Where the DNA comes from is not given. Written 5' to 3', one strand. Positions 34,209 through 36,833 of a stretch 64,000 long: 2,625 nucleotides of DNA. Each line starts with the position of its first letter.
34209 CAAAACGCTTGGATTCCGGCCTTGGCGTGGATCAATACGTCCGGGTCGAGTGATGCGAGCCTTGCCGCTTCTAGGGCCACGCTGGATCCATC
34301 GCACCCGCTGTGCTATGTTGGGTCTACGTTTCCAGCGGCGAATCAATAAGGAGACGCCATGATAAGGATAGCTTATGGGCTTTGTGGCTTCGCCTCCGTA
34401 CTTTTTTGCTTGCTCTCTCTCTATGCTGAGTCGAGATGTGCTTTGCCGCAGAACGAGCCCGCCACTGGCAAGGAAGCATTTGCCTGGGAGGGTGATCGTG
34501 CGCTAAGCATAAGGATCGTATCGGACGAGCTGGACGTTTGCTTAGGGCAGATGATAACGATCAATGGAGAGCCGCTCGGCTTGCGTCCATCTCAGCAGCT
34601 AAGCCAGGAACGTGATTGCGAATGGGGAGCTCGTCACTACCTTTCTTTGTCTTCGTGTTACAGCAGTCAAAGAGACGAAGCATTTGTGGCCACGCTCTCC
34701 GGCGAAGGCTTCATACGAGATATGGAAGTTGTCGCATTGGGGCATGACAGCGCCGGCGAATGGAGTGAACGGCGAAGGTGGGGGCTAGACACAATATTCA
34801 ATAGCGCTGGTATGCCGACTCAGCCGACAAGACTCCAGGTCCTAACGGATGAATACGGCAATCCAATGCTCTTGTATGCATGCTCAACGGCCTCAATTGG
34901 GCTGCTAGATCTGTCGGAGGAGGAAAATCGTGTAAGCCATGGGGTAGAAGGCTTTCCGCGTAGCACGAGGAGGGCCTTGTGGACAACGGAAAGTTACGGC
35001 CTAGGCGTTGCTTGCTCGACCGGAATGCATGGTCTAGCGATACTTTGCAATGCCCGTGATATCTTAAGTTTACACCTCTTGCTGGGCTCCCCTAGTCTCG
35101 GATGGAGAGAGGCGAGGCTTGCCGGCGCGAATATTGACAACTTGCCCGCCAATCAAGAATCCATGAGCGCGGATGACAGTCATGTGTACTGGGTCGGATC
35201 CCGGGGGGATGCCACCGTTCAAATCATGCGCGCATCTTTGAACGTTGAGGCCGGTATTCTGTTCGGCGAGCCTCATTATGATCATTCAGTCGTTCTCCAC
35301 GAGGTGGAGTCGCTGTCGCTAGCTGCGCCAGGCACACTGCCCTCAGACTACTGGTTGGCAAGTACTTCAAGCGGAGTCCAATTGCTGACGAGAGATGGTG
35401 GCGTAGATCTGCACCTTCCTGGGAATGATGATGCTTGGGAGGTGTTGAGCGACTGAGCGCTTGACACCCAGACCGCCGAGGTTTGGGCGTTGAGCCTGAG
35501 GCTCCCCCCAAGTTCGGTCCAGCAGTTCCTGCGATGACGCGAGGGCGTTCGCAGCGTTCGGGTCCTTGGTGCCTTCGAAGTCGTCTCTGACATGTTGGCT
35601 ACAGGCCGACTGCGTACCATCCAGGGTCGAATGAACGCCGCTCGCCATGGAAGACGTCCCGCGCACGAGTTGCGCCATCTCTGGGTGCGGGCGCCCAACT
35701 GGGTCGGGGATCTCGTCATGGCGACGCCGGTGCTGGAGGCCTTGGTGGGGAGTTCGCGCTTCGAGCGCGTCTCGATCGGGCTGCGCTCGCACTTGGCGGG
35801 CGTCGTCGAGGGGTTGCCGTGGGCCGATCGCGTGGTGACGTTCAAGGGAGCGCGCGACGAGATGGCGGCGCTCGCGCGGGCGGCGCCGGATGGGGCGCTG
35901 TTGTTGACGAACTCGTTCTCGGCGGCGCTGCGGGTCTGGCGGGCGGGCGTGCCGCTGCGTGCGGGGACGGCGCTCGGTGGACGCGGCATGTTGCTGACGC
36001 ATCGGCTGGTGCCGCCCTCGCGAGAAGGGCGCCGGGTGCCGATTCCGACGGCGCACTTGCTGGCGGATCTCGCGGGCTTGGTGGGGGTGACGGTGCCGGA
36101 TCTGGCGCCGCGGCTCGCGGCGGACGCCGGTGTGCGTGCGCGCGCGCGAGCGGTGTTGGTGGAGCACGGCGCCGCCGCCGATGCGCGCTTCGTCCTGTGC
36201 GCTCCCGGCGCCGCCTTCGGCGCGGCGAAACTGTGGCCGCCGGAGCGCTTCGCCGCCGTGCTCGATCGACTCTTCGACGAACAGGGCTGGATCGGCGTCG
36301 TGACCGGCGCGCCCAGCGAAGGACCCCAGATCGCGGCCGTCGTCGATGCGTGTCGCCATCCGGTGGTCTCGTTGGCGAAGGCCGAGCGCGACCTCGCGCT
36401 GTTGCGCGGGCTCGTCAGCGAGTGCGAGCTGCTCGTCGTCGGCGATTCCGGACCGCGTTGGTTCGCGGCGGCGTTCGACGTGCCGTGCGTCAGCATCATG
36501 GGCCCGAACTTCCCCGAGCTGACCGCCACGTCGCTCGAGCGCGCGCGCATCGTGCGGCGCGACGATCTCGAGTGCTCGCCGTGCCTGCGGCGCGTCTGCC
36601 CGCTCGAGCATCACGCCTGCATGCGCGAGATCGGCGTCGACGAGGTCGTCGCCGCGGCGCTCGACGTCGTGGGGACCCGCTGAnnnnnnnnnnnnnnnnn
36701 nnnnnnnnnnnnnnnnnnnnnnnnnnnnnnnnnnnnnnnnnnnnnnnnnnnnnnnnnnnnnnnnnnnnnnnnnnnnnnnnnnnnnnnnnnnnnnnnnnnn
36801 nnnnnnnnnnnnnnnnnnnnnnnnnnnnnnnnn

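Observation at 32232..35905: Low-GC islet B inserted at the 5-prime end of a heptosyltransferase gene, which is duplicated and regenerated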

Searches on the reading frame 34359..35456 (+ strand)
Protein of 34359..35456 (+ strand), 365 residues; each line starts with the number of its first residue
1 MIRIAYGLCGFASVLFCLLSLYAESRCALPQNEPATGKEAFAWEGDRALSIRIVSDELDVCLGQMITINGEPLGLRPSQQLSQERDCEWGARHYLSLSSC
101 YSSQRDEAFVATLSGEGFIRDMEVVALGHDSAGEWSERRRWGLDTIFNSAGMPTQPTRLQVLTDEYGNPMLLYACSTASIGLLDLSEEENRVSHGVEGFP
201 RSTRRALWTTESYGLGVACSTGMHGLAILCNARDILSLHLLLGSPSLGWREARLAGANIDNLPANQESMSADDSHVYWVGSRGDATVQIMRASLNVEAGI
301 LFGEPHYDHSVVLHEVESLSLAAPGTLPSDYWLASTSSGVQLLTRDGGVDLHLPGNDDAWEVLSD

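Call 8: search_protein_families(library=pfam, proteins=[window:34359-35456:+], max_evalue=0.01)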
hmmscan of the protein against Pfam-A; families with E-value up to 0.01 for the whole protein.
window:34359-35456:+ (365 aa): 0 families

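Call 35: search_protein_families(library=phrogs, proteins=[window:34359-35456:+], max_evalue=0.01)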
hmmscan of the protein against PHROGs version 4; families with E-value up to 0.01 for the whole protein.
window:34359-35456:+ (365 aa): 0 families

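Call 63: search_protein_families(library=ncbifam, proteins=[window:34359-35456:+], max_evalue=0.01)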
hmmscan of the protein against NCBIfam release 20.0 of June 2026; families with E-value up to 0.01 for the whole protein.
window:34359-35456:+ (365 aa): 0 families
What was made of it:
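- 34359..35456 (+): 365-aa protein with a hydrophobic N-terminus, function unknown. No family hit (calls 8, 35, 63).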

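Call 70: find_encoding_contigs(protein=window:34359-35456:+, flank=10000, max_places=10)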
Protein window:34359-35456:+ (365 aa): 1 contig read that carries it; 1 place shown.
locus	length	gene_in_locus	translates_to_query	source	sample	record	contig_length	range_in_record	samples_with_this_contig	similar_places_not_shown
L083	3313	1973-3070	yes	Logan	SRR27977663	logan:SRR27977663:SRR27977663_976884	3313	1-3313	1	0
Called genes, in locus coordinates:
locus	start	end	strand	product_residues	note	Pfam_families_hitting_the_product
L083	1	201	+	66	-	?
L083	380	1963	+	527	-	-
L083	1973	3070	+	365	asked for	-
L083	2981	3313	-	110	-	?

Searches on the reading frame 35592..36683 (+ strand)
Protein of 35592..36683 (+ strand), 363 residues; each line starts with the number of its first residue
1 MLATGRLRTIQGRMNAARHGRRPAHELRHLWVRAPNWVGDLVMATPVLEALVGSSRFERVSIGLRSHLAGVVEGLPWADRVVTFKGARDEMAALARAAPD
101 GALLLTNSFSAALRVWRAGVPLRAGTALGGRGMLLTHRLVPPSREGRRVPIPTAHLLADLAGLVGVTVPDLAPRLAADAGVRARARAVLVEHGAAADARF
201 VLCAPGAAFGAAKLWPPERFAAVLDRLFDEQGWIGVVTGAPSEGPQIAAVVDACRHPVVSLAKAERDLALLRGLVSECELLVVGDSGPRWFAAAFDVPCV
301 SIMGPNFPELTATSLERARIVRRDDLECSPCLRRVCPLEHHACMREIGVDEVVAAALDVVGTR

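Call 8: search_protein_families(library=pfam, proteins=[window:35592-36683:+], max_evalue=0.01)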
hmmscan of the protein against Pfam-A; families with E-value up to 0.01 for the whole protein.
window:35592-36683:+ (363 aa): 1 family
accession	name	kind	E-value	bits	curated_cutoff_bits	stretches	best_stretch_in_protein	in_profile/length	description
PF01075.23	Glyco_transf_9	-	1.9e-24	86.8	22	1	94-340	8-245/247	Glycosyltransferase family 9 (heptosyltransferase)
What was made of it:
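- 35631..36683 (+): GT9a: intact family-9 glycosyltransferase (heptosyltransferase-like). PF01075, E = 1.9e-24 (call 8).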

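Call 9: find_related_loci(query=window:35592-36683:+, collection=genome_contigs, flank=10000)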
Query window:35592-36683:+ (363 aa) in genome_contigs; peptide patterns used: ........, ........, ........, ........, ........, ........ (x = any residue, [..] = any of these).
358 stretches matched a pattern; 278 encode a relative of the query (tblastn E <= 1e-3); the best 80 are kept; 80 distinct loci.
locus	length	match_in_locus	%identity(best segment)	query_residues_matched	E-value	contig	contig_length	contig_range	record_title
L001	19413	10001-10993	63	30-360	2e-122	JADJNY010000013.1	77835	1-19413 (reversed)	MAG: Planctomycetota bacterium isolate Fred_18-Q3-R57-64_BAT3C.229 tig00028881-10-782550, whole genome shotgun sequence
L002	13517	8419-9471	60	19-361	3e-121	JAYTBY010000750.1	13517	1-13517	MAG: Planctomycetota bacterium isolate GFS_14463 GFS_14463_749, whole genome shotgun sequence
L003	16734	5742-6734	62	30-360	1e-121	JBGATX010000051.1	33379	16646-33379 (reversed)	MAG: Planctomycetota bacterium isolate MAG_AAO_H10.88 AAOH10-88_opera_contig_4570, whole genome shotgun sequence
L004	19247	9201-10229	61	27-361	1e-121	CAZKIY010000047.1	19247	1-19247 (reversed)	MAG TPA_asm: uncultured Planctomycetaceae bacterium isolate SRP128246_co1_341 genome assembly, contig: NODE_5927_length_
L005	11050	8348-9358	59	27-363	3e-121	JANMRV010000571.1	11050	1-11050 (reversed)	MAG: Planctomycetota bacterium isolate SOY_30_concoct_206_sub SOY_30_k141_1089390, whole genome shotgun sequence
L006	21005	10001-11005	60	29-363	3e-120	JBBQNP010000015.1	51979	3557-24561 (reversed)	MAG: Planctomycetota bacterium isolate Co_metawrap_274 Cmw_274_k141_4938966_length_51979_cov_11.4922, whole genome shotg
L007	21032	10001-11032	60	11-360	7e-120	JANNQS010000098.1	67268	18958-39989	MAG: Planctomycetota bacterium isolate SOY_31_metabat_411 SOY_31_k141_2150932, whole genome shotgun sequence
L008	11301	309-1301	63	30-360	2e-118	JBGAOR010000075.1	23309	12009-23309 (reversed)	MAG: Planctomycetota bacterium isolate MAG_MBR_H10.14 MBRH10-14_opera_contig_7516, whole genome shotgun sequence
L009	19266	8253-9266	58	26-363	2e-117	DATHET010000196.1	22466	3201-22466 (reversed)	MAG TPA_asm: Planctomycetota bacterium isolate SMAG_U12428 k141_118808, whole genome shotgun sequence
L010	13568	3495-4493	60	28-360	2e-117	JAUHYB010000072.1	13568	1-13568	MAG: bacterium isolate 3_bin.35 NODE_5314_length_13568_cov_3.169705, whole genome shotgun sequence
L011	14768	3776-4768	63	30-360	1e-117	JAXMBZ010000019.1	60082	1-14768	MAG: Planctomycetota bacterium isolate STL-PLA49 C2.167.fa-19, whole genome shotgun sequence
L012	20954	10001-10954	62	29-348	7e-117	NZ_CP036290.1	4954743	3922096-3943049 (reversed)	Rohdeia mirabilis strain Pla163 chromosome, complete genome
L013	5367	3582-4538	59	29-347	4e-117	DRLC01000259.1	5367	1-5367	MAG TPA_asm: Planctomycetota bacterium isolate HyVt-455 HyVt-455_k145_587091, whole genome shotgun sequence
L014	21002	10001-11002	59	18-353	3e-116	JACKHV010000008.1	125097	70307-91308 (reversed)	MAG: Planctomycetota bacterium isolate HK-STAS-PLAN-27 HK-STAS-PLAN-27_8, whole genome shotgun sequence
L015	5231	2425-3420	59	29-360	1e-114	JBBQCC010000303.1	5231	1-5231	MAG: Planctomycetota bacterium isolate Co_metawrap_1282 Cmw_1282_k141_2272135_length_5231_cov_10.0000, whole genome shot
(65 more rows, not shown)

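Call 18: find_homologous_proteins(query=window:35592-36683:+, max_evalue=1e-60)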
Query window:35592-36683:+ (363 aa): 473 proteins with E <= 1e-60 among 8000 candidates; the best 120 are listed.
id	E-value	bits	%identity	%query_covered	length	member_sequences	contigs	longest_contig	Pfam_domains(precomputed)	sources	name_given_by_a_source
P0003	2.3e-225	766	100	96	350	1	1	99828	PF01075.24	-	-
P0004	4.2e-147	508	71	93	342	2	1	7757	PF01075.24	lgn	-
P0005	3.7e-130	452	65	92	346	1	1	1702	PF01075.24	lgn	-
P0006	3.9e-125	436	63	91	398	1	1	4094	PF01075.24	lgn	-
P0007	1.0e-124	435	62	92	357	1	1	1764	PF01075.24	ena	-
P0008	1.1e-123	431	63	88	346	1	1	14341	PF01075.24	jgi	jgi:heptosyltransferase-2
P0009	1.2e-123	431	64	91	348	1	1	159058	PF01075.24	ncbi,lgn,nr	ncbi:MAG: hypothetical protein K8S98_10810 [Planctomycetes bacterium]|nr:hypothetical protein [Planc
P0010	1.4e-123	431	62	92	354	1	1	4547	PF01075.24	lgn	-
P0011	2.6e-123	430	62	92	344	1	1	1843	PF01075.24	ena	-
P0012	4.4e-123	429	60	93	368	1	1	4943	PF01075.24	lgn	-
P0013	7.7e-123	428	66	90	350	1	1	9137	PF01075.24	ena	-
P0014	3.8e-122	426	62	91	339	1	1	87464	PF01075.24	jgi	jgi:heptosyltransferase-2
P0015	5.9e-122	426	61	92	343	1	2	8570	PF01075.24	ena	-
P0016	8.9e-122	425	59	94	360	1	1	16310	PF01075.24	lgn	-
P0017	1.0e-121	425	63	91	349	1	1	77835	PF01075.24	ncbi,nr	ncbi:MAG: glycosyltransferase family 9 protein [Planctomycetes bacterium]|nr:glycosyltransferase fam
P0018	1.9e-121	424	60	91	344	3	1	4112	PF01075.24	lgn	-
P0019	2.9e-121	423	62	91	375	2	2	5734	PF01075.24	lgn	-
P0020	3.0e-121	423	62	89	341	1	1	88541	PF01075.24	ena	-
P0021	3.2e-121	423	61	93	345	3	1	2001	PF01075.24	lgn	-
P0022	4.4e-121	423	62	93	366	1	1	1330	PF01075.24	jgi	jgi:heptosyltransferase II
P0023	5.2e-121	422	61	92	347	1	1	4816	PF01075.24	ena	-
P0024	6.1e-121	422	61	94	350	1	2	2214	PF01075.24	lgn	-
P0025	1.1e-120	421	60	91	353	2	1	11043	PF01075.24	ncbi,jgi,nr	ncbi:MAG: glycosyltransferase family 9 protein [Deltaproteobacteria bacterium]|nr:glycosyltransferas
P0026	1.4e-120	421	60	88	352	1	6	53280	PF01075.24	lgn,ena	-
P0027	1.9e-120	421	61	88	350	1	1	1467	PF01075.24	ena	-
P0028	2.0e-120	420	63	91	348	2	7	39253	PF01075.24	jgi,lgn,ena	-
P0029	3.8e-120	420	61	92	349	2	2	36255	PF01075.24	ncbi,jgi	-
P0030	3.9e-120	420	61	89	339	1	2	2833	PF01075.24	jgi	-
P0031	4.2e-120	419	60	93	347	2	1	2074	PF01075.24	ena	-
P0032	4.7e-120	419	56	93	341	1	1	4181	PF01075.24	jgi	jgi:heptosyltransferase-2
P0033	5.2e-120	419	62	91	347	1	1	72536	PF01075.24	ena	-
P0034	1.2e-119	418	60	92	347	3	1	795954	PF01075.24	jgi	jgi:heptosyltransferase-2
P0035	1.3e-119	418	60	92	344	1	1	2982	PF01075.24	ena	-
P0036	1.5e-119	418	62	91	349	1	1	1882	PF01075.24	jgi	jgi:heptosyltransferase-2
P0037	1.7e-119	417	60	93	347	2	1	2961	PF01075.24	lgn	-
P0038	5.5e-119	416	63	88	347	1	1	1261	PF01075.24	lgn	-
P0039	5.5e-119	416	62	92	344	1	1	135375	PF01075.24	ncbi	-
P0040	7.2e-119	415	62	91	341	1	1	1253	PF01075.24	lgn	-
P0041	7.7e-119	415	59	93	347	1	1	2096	PF01075.24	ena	-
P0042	8.4e-119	415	61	91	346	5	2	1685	PF01075.24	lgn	-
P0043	8.4e-119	415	63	88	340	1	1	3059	PF01075.24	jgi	jgi:heptosyltransferase-2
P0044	9.0e-119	415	61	93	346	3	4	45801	PF01075.24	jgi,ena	-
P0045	9.1e-119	415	61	88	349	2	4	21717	PF01075.24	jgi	jgi:heptosyltransferase II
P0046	1.1e-118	415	59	92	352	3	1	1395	PF01075.24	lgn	-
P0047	1.1e-118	415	60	94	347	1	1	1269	PF01075.24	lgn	-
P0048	1.3e-118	415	60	94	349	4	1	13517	PF01075.24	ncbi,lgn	-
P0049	1.4e-118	414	61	93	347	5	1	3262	PF01075.24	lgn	-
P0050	1.8e-118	414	62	91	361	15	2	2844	PF01075.24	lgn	-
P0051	2.0e-118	414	59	92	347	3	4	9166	PF01075.24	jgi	jgi:heptosyltransferase-2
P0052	2.1e-118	414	60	91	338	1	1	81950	PF01075.24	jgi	-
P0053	3.0e-118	413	60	91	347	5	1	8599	PF01075.24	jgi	-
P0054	3.8e-118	413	60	90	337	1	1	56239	PF01075.24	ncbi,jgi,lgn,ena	-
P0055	4.4e-118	413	60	91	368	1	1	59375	PF01075.24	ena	-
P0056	5.9e-118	412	59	91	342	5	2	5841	PF01075.24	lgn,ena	-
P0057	7.1e-118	412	59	93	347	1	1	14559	PF01075.24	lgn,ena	-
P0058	1.0e-117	412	62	92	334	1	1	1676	PF01075.24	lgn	-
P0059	1.0e-117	412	61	92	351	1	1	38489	PF01075.24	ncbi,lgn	ncbi:MAG: glycosyltransferase family 9 protein [Planctomycetota bacterium]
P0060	1.1e-117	412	60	92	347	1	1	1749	PF01075.24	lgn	-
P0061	1.2e-117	411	59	93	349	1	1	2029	PF01075.24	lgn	-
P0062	1.4e-117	411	63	91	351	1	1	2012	PF01075.24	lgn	-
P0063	2.1e-117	411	57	92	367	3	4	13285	PF01075.24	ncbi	ncbi:MAG: heptosyltransferase-2 [Planctomycetota bacterium]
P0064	2.3e-117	410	61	91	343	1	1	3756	PF01075.24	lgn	-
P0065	4.0e-117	410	59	92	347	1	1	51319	PF01075.24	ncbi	ncbi:MAG: glycosyltransferase family 9 protein [Planctomycetota bacterium]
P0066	4.2e-117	410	56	93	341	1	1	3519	PF01075.24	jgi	jgi:heptosyltransferase II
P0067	4.8e-117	409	61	91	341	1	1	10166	PF01075.24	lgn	-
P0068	4.9e-117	409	56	93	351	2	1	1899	PF01075.24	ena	-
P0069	5.7e-117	409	59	92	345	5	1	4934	PF01075.24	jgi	-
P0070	6.3e-117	409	61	93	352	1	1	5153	PF01075.24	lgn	-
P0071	7.0e-117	409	60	96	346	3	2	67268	PF01075.24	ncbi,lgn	-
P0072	7.4e-117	409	59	92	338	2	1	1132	PF01075.24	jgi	-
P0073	1.3e-116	408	59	96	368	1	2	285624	PF01075.24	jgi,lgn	-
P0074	1.5e-116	408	59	92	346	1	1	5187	PF01075.24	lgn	-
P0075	1.6e-116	408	59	92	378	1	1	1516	PF01075.24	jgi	-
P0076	2.0e-116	407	56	92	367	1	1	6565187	PF01075.24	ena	-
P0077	2.1e-116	407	59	92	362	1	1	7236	PF01075.24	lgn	-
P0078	2.1e-116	407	60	90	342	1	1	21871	PF01075.24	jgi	-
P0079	2.3e-116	407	61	92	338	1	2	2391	PF01075.24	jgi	-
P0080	2.5e-116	407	58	91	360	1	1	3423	PF01075.24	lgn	-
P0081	3.6e-116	406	58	91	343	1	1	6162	PF01075.24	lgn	-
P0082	5.0e-116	406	60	91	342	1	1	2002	PF01075.24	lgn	-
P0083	5.2e-116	406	59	92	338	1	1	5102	PF01075.24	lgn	-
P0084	7.7e-116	405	61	91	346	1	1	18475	PF01075.24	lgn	-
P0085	8.2e-116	405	58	93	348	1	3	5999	PF01075.24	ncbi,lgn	-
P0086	8.5e-116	405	61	92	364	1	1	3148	PF01075.24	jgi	jgi:heptosyltransferase-2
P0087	8.9e-116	405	60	91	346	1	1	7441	PF01075.24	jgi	jgi:heptosyltransferase-2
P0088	1.1e-115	405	61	88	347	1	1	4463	PF01075.24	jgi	jgi:heptosyltransferase-2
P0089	1.1e-115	405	61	92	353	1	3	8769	PF01075.24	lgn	-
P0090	1.4e-115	405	59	91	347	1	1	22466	PF01075.24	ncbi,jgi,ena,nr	ncbi:MAG TPA: glycosyltransferase family 9 protein [Planctomycetota bacterium]|nr:glycosyltransferas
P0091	1.6e-115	404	59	91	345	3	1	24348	PF01075.24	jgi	jgi:lipopolysaccharide heptosyltransferase II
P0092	1.7e-115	404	61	90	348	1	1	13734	PF01075.24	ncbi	ncbi:MAG: glycosyltransferase family 9 protein [Planctomycetota bacterium]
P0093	1.8e-115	404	59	91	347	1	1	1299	PF01075.24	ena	-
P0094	1.8e-115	404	59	91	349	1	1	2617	PF01075.24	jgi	jgi:heptosyltransferase-2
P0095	2.6e-115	404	60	92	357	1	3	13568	PF01075.24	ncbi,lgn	-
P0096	3.3e-115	403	59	92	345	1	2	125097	PF01075.24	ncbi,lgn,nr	ncbi:MAG: glycosyltransferase family 9 protein [Planctomycetes bacterium]|nr:glycosyltransferase fam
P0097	3.6e-115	403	59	91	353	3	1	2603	PF01075.24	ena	-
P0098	4.3e-115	403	60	92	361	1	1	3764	PF01075.24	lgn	-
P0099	5.9e-115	402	62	92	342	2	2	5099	PF01075.24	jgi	-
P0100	6.2e-115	402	58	92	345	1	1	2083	PF01075.24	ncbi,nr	ncbi:MAG TPA: glycosyltransferase family 9 protein [Planctomycetota bacterium]|nr:glycosyltransferas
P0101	6.4e-115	402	59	88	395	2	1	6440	PF01075.24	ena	-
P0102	8.0e-115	402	62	91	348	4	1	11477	PF01075.24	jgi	jgi:heptosyltransferase-2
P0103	8.6e-115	402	59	92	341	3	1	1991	PF01075.24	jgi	jgi:heptosyltransferase-2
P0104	1.1e-114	402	59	92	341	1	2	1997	PF01075.24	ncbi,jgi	jgi:heptosyltransferase-2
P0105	1.2e-114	401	59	92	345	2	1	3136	PF01075.24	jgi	jgi:heptosyltransferase-2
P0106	1.3e-114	401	60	91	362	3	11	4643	PF01075.24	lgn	-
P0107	1.4e-114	401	59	91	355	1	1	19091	PF01075.24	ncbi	-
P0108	1.4e-114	401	59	91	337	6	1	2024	PF01075.24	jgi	jgi:heptosyltransferase-2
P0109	1.4e-114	401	61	90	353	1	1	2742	PF01075.24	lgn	-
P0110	1.4e-114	401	59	87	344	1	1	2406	PF01075.24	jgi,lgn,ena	-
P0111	1.4e-114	401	60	92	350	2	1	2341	PF01075.24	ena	-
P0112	1.5e-114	401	59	92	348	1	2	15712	PF01075.24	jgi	jgi:heptosyltransferase-2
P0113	1.5e-114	401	57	92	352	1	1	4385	PF01075.24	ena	-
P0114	1.7e-114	401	59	92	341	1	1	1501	PF01075.24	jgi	jgi:heptosyltransferase-2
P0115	2.4e-114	400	60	91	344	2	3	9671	PF01075.24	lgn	-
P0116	3.0e-114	400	59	91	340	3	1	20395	PF01075.24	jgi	jgi:heptosyltransferase-2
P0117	3.1e-114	400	57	94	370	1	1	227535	PF01075.24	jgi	jgi:lipopolysaccharide heptosyltransferase II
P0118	3.4e-114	400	59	93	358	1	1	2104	PF01075.24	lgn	-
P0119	3.5e-114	400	58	91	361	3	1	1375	PF01075.24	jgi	jgi:heptosyltransferase-2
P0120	3.7e-114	400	56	96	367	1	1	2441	PF01075.24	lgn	-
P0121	4.8e-114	399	59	87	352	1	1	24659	PF01075.24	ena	-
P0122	5.9e-114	399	56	91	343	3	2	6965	PF01075.24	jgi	-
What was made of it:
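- Checked: The right copy continues into a full-length PF01075 protein (350 aa from 35631; calls 8, 18).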

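Call 20: find_encoding_contigs(protein=P0004, flank=10000)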
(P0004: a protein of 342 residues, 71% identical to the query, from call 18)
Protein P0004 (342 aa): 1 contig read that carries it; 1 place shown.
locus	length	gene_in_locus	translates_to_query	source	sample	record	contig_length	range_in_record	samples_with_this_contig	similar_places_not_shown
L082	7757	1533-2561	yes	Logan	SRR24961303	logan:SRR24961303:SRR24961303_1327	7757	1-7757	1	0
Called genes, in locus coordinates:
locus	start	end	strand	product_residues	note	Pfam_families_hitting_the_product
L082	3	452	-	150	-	?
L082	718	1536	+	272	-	PF06293:Kdo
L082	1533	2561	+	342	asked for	PF01075:Glyco_transf_9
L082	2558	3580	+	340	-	PF01075:Glyco_transf_9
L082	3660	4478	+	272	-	PF00378:ECH_1, PF16113:ECH_2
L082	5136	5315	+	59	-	-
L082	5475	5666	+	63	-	-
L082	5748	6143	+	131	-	-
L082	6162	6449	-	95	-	-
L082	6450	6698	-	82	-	-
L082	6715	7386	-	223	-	PF00254:FKBP_C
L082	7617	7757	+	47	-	?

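Call 73: find_encoding_contigs(protein=P0003, flank=10000, max_places=10)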
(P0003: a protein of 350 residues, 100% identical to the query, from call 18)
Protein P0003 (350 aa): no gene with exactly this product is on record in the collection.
